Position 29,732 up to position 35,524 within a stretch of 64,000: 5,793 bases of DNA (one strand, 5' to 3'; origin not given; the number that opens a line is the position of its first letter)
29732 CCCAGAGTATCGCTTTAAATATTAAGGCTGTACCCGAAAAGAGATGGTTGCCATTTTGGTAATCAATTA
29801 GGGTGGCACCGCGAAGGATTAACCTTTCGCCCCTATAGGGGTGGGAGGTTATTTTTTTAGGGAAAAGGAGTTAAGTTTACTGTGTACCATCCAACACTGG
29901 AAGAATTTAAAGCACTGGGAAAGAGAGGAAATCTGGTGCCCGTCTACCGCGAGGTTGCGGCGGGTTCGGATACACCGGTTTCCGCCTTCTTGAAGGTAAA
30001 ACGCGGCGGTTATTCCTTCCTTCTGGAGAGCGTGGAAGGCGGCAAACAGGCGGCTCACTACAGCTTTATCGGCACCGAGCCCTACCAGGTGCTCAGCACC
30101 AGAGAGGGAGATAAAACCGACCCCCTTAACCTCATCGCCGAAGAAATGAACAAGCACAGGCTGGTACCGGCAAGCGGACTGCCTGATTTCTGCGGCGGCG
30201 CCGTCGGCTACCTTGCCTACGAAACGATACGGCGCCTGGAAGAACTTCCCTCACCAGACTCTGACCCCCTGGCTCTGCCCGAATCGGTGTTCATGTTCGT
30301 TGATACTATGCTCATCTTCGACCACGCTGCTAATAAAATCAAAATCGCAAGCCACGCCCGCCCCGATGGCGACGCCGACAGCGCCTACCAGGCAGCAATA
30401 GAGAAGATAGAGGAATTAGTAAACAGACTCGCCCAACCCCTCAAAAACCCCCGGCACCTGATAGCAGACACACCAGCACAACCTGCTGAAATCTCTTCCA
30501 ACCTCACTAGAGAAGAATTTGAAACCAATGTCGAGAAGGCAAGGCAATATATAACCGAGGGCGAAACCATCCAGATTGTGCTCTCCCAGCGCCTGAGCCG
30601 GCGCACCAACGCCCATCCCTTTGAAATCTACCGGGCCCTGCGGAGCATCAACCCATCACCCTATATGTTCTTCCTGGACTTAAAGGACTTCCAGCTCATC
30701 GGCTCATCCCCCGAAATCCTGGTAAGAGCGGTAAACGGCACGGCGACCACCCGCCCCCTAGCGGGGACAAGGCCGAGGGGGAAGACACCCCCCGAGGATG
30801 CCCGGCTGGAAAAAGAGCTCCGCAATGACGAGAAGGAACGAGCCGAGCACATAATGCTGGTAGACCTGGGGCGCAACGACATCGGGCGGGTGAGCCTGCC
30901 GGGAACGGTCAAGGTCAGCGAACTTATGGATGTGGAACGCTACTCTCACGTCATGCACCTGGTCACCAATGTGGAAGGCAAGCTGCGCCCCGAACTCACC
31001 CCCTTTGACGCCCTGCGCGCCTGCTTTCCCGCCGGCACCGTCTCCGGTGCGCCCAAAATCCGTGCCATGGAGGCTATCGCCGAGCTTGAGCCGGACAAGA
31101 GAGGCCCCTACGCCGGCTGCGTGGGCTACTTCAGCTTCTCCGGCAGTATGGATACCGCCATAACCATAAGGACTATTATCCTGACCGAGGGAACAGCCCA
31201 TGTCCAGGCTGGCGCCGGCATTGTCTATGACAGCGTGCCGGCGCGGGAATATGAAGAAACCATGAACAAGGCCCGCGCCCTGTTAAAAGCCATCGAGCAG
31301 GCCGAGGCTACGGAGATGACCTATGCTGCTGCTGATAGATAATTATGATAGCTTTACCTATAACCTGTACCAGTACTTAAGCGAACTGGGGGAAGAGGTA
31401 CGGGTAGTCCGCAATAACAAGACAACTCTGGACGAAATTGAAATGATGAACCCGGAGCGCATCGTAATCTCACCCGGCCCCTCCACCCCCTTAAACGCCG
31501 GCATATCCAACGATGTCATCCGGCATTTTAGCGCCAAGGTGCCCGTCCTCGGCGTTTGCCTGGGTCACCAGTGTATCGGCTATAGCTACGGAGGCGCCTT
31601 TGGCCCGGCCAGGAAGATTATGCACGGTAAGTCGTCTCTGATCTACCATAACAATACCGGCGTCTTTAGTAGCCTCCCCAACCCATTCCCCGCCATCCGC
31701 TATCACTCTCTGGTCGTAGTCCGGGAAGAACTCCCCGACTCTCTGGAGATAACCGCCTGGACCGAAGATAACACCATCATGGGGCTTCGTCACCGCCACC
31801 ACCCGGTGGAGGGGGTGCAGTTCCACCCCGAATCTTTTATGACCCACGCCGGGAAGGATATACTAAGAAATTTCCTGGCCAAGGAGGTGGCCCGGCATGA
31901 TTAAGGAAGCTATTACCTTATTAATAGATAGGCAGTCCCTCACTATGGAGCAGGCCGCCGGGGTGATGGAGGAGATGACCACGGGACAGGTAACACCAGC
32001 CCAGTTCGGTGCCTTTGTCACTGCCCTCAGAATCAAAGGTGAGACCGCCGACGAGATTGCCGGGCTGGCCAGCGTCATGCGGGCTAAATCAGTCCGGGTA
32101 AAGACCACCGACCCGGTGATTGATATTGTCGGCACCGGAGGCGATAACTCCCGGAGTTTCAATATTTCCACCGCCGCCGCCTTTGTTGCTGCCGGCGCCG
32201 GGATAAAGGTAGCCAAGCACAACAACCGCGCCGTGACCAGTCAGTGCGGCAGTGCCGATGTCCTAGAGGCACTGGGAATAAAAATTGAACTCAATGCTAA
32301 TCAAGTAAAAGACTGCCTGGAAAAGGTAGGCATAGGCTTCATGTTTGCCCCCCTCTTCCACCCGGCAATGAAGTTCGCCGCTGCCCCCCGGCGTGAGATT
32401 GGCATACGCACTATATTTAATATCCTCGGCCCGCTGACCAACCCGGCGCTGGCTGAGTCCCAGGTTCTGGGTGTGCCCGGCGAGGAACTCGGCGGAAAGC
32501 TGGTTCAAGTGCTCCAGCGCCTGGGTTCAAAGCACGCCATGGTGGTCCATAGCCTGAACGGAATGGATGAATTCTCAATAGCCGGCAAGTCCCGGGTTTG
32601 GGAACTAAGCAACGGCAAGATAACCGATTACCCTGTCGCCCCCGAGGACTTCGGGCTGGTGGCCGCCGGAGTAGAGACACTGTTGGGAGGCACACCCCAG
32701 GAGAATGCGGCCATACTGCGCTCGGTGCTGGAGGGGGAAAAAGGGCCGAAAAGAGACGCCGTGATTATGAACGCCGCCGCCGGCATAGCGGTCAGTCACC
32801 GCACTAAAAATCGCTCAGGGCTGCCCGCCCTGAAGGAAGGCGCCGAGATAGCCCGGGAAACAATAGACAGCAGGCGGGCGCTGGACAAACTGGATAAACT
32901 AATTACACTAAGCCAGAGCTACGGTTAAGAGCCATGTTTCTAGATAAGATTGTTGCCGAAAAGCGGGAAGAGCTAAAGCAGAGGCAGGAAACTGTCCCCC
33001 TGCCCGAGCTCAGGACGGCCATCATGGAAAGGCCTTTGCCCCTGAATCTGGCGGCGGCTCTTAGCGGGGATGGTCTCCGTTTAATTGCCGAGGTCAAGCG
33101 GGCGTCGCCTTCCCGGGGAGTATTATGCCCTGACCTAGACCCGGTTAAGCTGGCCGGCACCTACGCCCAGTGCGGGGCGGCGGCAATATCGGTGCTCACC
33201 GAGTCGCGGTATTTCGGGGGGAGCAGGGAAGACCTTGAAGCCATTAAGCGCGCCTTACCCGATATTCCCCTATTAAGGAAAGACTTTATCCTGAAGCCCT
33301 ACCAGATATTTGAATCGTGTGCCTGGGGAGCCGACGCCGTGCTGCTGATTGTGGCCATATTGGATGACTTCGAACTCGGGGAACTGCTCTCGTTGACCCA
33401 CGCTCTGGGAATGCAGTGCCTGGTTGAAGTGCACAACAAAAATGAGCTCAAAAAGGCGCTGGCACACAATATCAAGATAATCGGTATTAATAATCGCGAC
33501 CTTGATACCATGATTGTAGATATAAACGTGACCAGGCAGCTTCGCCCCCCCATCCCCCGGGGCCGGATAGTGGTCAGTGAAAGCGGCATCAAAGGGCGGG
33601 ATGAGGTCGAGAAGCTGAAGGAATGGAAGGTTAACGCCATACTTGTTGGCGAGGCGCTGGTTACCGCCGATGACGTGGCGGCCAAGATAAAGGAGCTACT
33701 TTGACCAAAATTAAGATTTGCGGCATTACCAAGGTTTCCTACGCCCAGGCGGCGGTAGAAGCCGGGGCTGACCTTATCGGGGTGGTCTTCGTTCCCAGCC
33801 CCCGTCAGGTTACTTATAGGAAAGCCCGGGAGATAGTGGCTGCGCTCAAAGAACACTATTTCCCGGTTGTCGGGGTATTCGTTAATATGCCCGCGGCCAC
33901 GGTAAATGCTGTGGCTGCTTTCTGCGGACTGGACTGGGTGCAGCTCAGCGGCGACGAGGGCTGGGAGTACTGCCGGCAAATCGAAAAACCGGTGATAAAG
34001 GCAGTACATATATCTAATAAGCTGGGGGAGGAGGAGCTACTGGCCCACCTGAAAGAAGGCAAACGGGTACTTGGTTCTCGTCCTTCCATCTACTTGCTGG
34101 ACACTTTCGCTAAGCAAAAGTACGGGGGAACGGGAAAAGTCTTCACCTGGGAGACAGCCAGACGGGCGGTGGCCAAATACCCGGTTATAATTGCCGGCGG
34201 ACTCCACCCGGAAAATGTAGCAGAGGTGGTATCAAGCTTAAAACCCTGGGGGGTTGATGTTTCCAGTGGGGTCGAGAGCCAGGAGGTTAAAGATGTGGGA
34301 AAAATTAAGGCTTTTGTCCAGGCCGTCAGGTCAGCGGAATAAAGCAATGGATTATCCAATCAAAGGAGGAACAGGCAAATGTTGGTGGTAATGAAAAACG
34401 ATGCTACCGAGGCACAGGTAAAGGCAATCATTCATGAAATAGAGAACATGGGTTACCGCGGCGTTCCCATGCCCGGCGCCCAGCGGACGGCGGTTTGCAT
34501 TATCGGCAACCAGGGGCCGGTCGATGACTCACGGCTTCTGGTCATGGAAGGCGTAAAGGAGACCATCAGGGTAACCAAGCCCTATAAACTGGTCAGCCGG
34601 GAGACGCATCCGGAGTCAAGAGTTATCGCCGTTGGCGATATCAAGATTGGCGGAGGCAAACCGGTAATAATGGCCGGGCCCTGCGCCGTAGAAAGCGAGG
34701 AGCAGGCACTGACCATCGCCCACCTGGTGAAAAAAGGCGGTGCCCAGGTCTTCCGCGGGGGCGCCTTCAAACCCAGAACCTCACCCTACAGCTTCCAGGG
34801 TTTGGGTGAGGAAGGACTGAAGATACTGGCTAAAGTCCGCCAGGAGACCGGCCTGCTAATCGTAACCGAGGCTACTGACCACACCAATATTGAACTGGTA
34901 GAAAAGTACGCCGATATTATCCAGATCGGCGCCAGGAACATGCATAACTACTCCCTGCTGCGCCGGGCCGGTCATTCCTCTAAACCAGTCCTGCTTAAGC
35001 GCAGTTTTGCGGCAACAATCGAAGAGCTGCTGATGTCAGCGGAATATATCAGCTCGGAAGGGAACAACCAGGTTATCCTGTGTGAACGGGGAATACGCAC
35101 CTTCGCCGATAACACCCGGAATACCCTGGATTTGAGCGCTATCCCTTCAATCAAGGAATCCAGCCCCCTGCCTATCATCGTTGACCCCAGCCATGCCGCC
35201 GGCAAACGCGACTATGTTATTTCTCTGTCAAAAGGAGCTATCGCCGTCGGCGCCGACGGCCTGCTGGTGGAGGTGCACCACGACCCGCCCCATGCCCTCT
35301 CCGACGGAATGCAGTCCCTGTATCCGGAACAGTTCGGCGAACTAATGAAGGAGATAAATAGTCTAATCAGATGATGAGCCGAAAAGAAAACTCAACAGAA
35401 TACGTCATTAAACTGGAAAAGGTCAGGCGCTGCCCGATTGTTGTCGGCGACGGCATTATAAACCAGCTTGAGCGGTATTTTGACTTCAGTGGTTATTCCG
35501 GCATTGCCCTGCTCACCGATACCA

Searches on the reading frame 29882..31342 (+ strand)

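Call 74: search_protein_families(library=ncbifam, proteins=[window:29882-31342:+], max_evalue=1e-20)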
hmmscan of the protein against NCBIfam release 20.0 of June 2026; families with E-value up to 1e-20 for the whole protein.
window:29882-31342:+ (486 aa): 25 families
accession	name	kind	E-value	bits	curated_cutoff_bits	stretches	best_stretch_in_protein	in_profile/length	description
TIGR00564.1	trpE_most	equivalog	9e-172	572.2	517.7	1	30-472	4-455/455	anthranilate synthase component I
NF010086.0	PRK13571.1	equivalog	2.4e-158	527.8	693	1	4-478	9-504/510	anthranilate synthase component I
TIGR01820.1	TrpE-arch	equivalog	2.2e-142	475.5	512.05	1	32-472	1-449/449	anthranilate synthase component I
NF010079.0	PRK13564.1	equivalog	2.7e-111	372.9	471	1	108-477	147-517/521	anthranilate synthase component 1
NF010089.0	PRK13574.1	equivalog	2.8e-110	369.2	527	1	206-471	153-418/421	anthranilate synthase component I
NF010087.0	PRK13572.1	equivalog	1.3e-107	360.2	580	1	32-472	11-432/435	anthranilate synthase component I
TIGR01824.1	PabB-clade2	equivalog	6.3e-106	354.6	408.55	1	105-467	1-355/355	aminodeoxychorismate synthase, component I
NF004610.0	PRK05940.1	equivalog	6.4e-104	348.3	568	1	47-475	36-463/467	anthranilate synthase component I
NF006563.0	PRK09070.1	equivalog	1e-100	337.5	514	1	34-473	14-446/447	aminodeoxychorismate synthase component I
TIGR00565.1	trpE_proteo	equivalog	4.8e-98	329.2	494.65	1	109-475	131-497/498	anthranilate synthase component I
TIGR00553.1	pabB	equivalog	3.8e-90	302.4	328.4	1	108-466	2-328/329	aminodeoxychorismate synthase component I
NF010082.0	PRK13567.1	equivalog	2.6e-87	293.5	576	1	103-469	97-465/468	anthranilate synthase component I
NF012009.0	PRK15465.1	equivalog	1e-82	278.1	622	1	76-472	74-452/453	aminodeoxychorismate synthase component 1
NF010081.0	PRK13566.1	equivalog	6.9e-76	256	645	1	197-481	232-517/729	anthranilate synthase component I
NF005698.0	PRK07508.1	equivalog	1.6e-74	250.8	452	1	200-468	106-376/383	aminodeoxychorismate synthase component I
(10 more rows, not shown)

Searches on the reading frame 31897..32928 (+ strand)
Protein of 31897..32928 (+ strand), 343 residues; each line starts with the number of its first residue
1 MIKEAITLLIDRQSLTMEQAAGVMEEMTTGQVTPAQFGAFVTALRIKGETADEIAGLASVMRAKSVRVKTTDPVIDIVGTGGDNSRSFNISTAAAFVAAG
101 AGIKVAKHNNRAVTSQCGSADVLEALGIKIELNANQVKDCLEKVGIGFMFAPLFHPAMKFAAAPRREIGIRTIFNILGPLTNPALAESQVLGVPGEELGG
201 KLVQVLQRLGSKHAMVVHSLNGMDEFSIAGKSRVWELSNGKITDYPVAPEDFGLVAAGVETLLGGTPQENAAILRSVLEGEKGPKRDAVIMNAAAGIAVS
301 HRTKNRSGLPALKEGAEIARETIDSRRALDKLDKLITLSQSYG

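Call 74: search_protein_families(library=ncbifam, proteins=[window:31897-32928:+], max_evalue=1e-20)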
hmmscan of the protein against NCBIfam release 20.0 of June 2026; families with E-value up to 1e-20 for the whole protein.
window:31897-32928:+ (343 aa): 5 families
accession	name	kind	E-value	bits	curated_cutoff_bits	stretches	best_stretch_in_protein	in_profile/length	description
TIGR01245.1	trpD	equivalog_domain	5e-124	413.9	199.05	1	8-336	3-328/330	anthranilate phosphoribosyltransferase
NF011201.0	PRK14607.1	equivalog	1.3e-112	377.2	670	1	2-341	195-530/534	bifunctional anthranilate synthase component II/anthranilate phosphoribosyltransferase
NF007073.0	PRK09522.1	equivalog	3.4e-70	237.5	738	1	9-332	207-524/531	bifunctional anthranilate synthase glutamate amidotransferase component TrpG/anthranilate phosphoribosyltransferase TrpD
NF006564.0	PRK09071.1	equivalog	1.1e-29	103.4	257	1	12-245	27-260/335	glycosyl transferase family protein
NF005635.0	PRK07394.1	equivalog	6.3e-29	101.3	287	1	13-340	20-345/348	hypothetical protein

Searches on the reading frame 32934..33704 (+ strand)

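Call 74: search_protein_families(library=ncbifam, proteins=[window:32934-33704:+], max_evalue=1e-20)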
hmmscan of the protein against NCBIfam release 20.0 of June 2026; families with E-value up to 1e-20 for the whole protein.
window:32934-33704:+ (256 aa): 14 families
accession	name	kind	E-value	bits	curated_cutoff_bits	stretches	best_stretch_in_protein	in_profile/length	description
NF001377.0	PRK00278.2-4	equivalog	3.6e-96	321.3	260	1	1-255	2-255/259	indole-3-glycerol phosphate synthase TrpC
NF001369.0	PRK00278.1-1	equivalog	2.7e-81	272.7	329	1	3-255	6-257/271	indole-3-glycerol phosphate synthase TrpC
NF001373.0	PRK00278.1-6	equivalog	3.5e-79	265.7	317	1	3-256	5-261/263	indole-3-glycerol phosphate synthase TrpC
NF001372.0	PRK00278.1-4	subfamily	3.9e-76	256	370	1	3-256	32-292/295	indole-3-glycerol phosphate synthase TrpC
NF001370.0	PRK00278.1-2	equivalog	2.3e-75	253.3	348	1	3-256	5-261/266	indole-3-glycerol phosphate synthase TrpC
NF001378.0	PRK00278.2-5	equivalog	2.5e-74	249.8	360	1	1-255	1-258/263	indole-3-glycerol phosphate synthase TrpC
NF006945.0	PRK09427.1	equivalog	4.1e-72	243.2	380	1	3-255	10-257/461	bifunctional indole-3-glycerol-phosphate synthase TrpC/phosphoribosylanthranilate isomerase TrpF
NF001375.0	PRK00278.2-2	equivalog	6e-69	232.2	360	1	3-255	2-247/255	indole-3-glycerol phosphate synthase TrpC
NF001371.0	PRK00278.1-3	equivalog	1e-65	221.7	307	1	2-255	4-251/255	indole-3-glycerol phosphate synthase TrpC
NF001376.0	PRK00278.2-3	equivalog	1.4e-65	221.3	284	1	33-255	29-251/255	indole-3-glycerol phosphate synthase TrpC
NF010375.0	PRK13802.1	equivalog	1e-63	215.6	1386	1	3-253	4-254/695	bifunctional indole-3-glycerol phosphate synthase/tryptophan synthase subunit beta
NF010562.0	PRK13957.1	equivalog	9.1e-61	205.2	414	1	3-253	10-249/252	indole-3-glycerol-phosphate synthase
NF001374.0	PRK00278.2-1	equivalog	3.8e-51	173.8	258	1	49-248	47-243/249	indole-3-glycerol phosphate synthase TrpC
NF041303.1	Indglycph_syn_Halo_TrpC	equivalog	1.8e-50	171.6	380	1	25-255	24-248/250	indole-3-glycerol phosphate synthase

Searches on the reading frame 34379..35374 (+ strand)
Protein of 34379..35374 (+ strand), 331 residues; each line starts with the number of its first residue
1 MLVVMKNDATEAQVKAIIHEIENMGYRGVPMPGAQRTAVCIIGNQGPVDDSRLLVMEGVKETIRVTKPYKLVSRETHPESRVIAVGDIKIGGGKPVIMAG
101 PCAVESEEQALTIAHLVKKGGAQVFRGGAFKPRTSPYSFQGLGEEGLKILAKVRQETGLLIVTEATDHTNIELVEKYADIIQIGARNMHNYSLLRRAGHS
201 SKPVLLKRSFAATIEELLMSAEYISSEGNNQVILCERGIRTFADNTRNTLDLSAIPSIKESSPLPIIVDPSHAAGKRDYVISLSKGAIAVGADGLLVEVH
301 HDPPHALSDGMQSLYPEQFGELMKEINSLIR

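Call 74: search_protein_families(library=ncbifam, proteins=[window:34379-35374:+], max_evalue=1e-20)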
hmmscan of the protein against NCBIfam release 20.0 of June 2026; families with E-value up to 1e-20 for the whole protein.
window:34379-35374:+ (331 aa): 8 families
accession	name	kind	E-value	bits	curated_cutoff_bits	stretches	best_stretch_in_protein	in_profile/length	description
NF006421.0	PRK08673.1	subfamily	4.9e-149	496.1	335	1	1-329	1-329/338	3-deoxy-7-phosphoheptulonate synthase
TIGR01361.1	DAHP_synth_Bsub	equivalog_domain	1.9e-117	391.3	267.75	1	71-328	2-259/260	3-deoxy-7-phosphoheptulonate synthase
NF041229.1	BagF_FevY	exception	1.3e-112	376.3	700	1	5-323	1-319/340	phospho-2-dehydro-3-deoxyheptonate aldolase BagF/FevY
NF009933.0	PRK13396.1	subfamily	6.6e-110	367.4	486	1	1-328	1-336/352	3-deoxy-7-phosphoheptulonate synthase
NF009239.0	PRK12595.1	equivalog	4.5e-106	354.8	279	1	70-329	94-353/360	bifunctional 3-deoxy-7-phosphoheptulonate synthase/chorismate mutase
TIGR01362.1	KDO8P_synth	equivalog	5.1e-38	130.7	314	1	96-328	4-251/258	3-deoxy-8-phosphooctulonate synthase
NF003543.0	PRK05198.1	equivalog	1.2e-36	126.2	242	1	82-329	4-267/273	3-deoxy-8-phosphooctulonate synthase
NF009109.0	PRK12457.1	equivalog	5e-23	81.7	457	1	85-327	6-266/281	3-deoxy-8-phosphooctulonate synthase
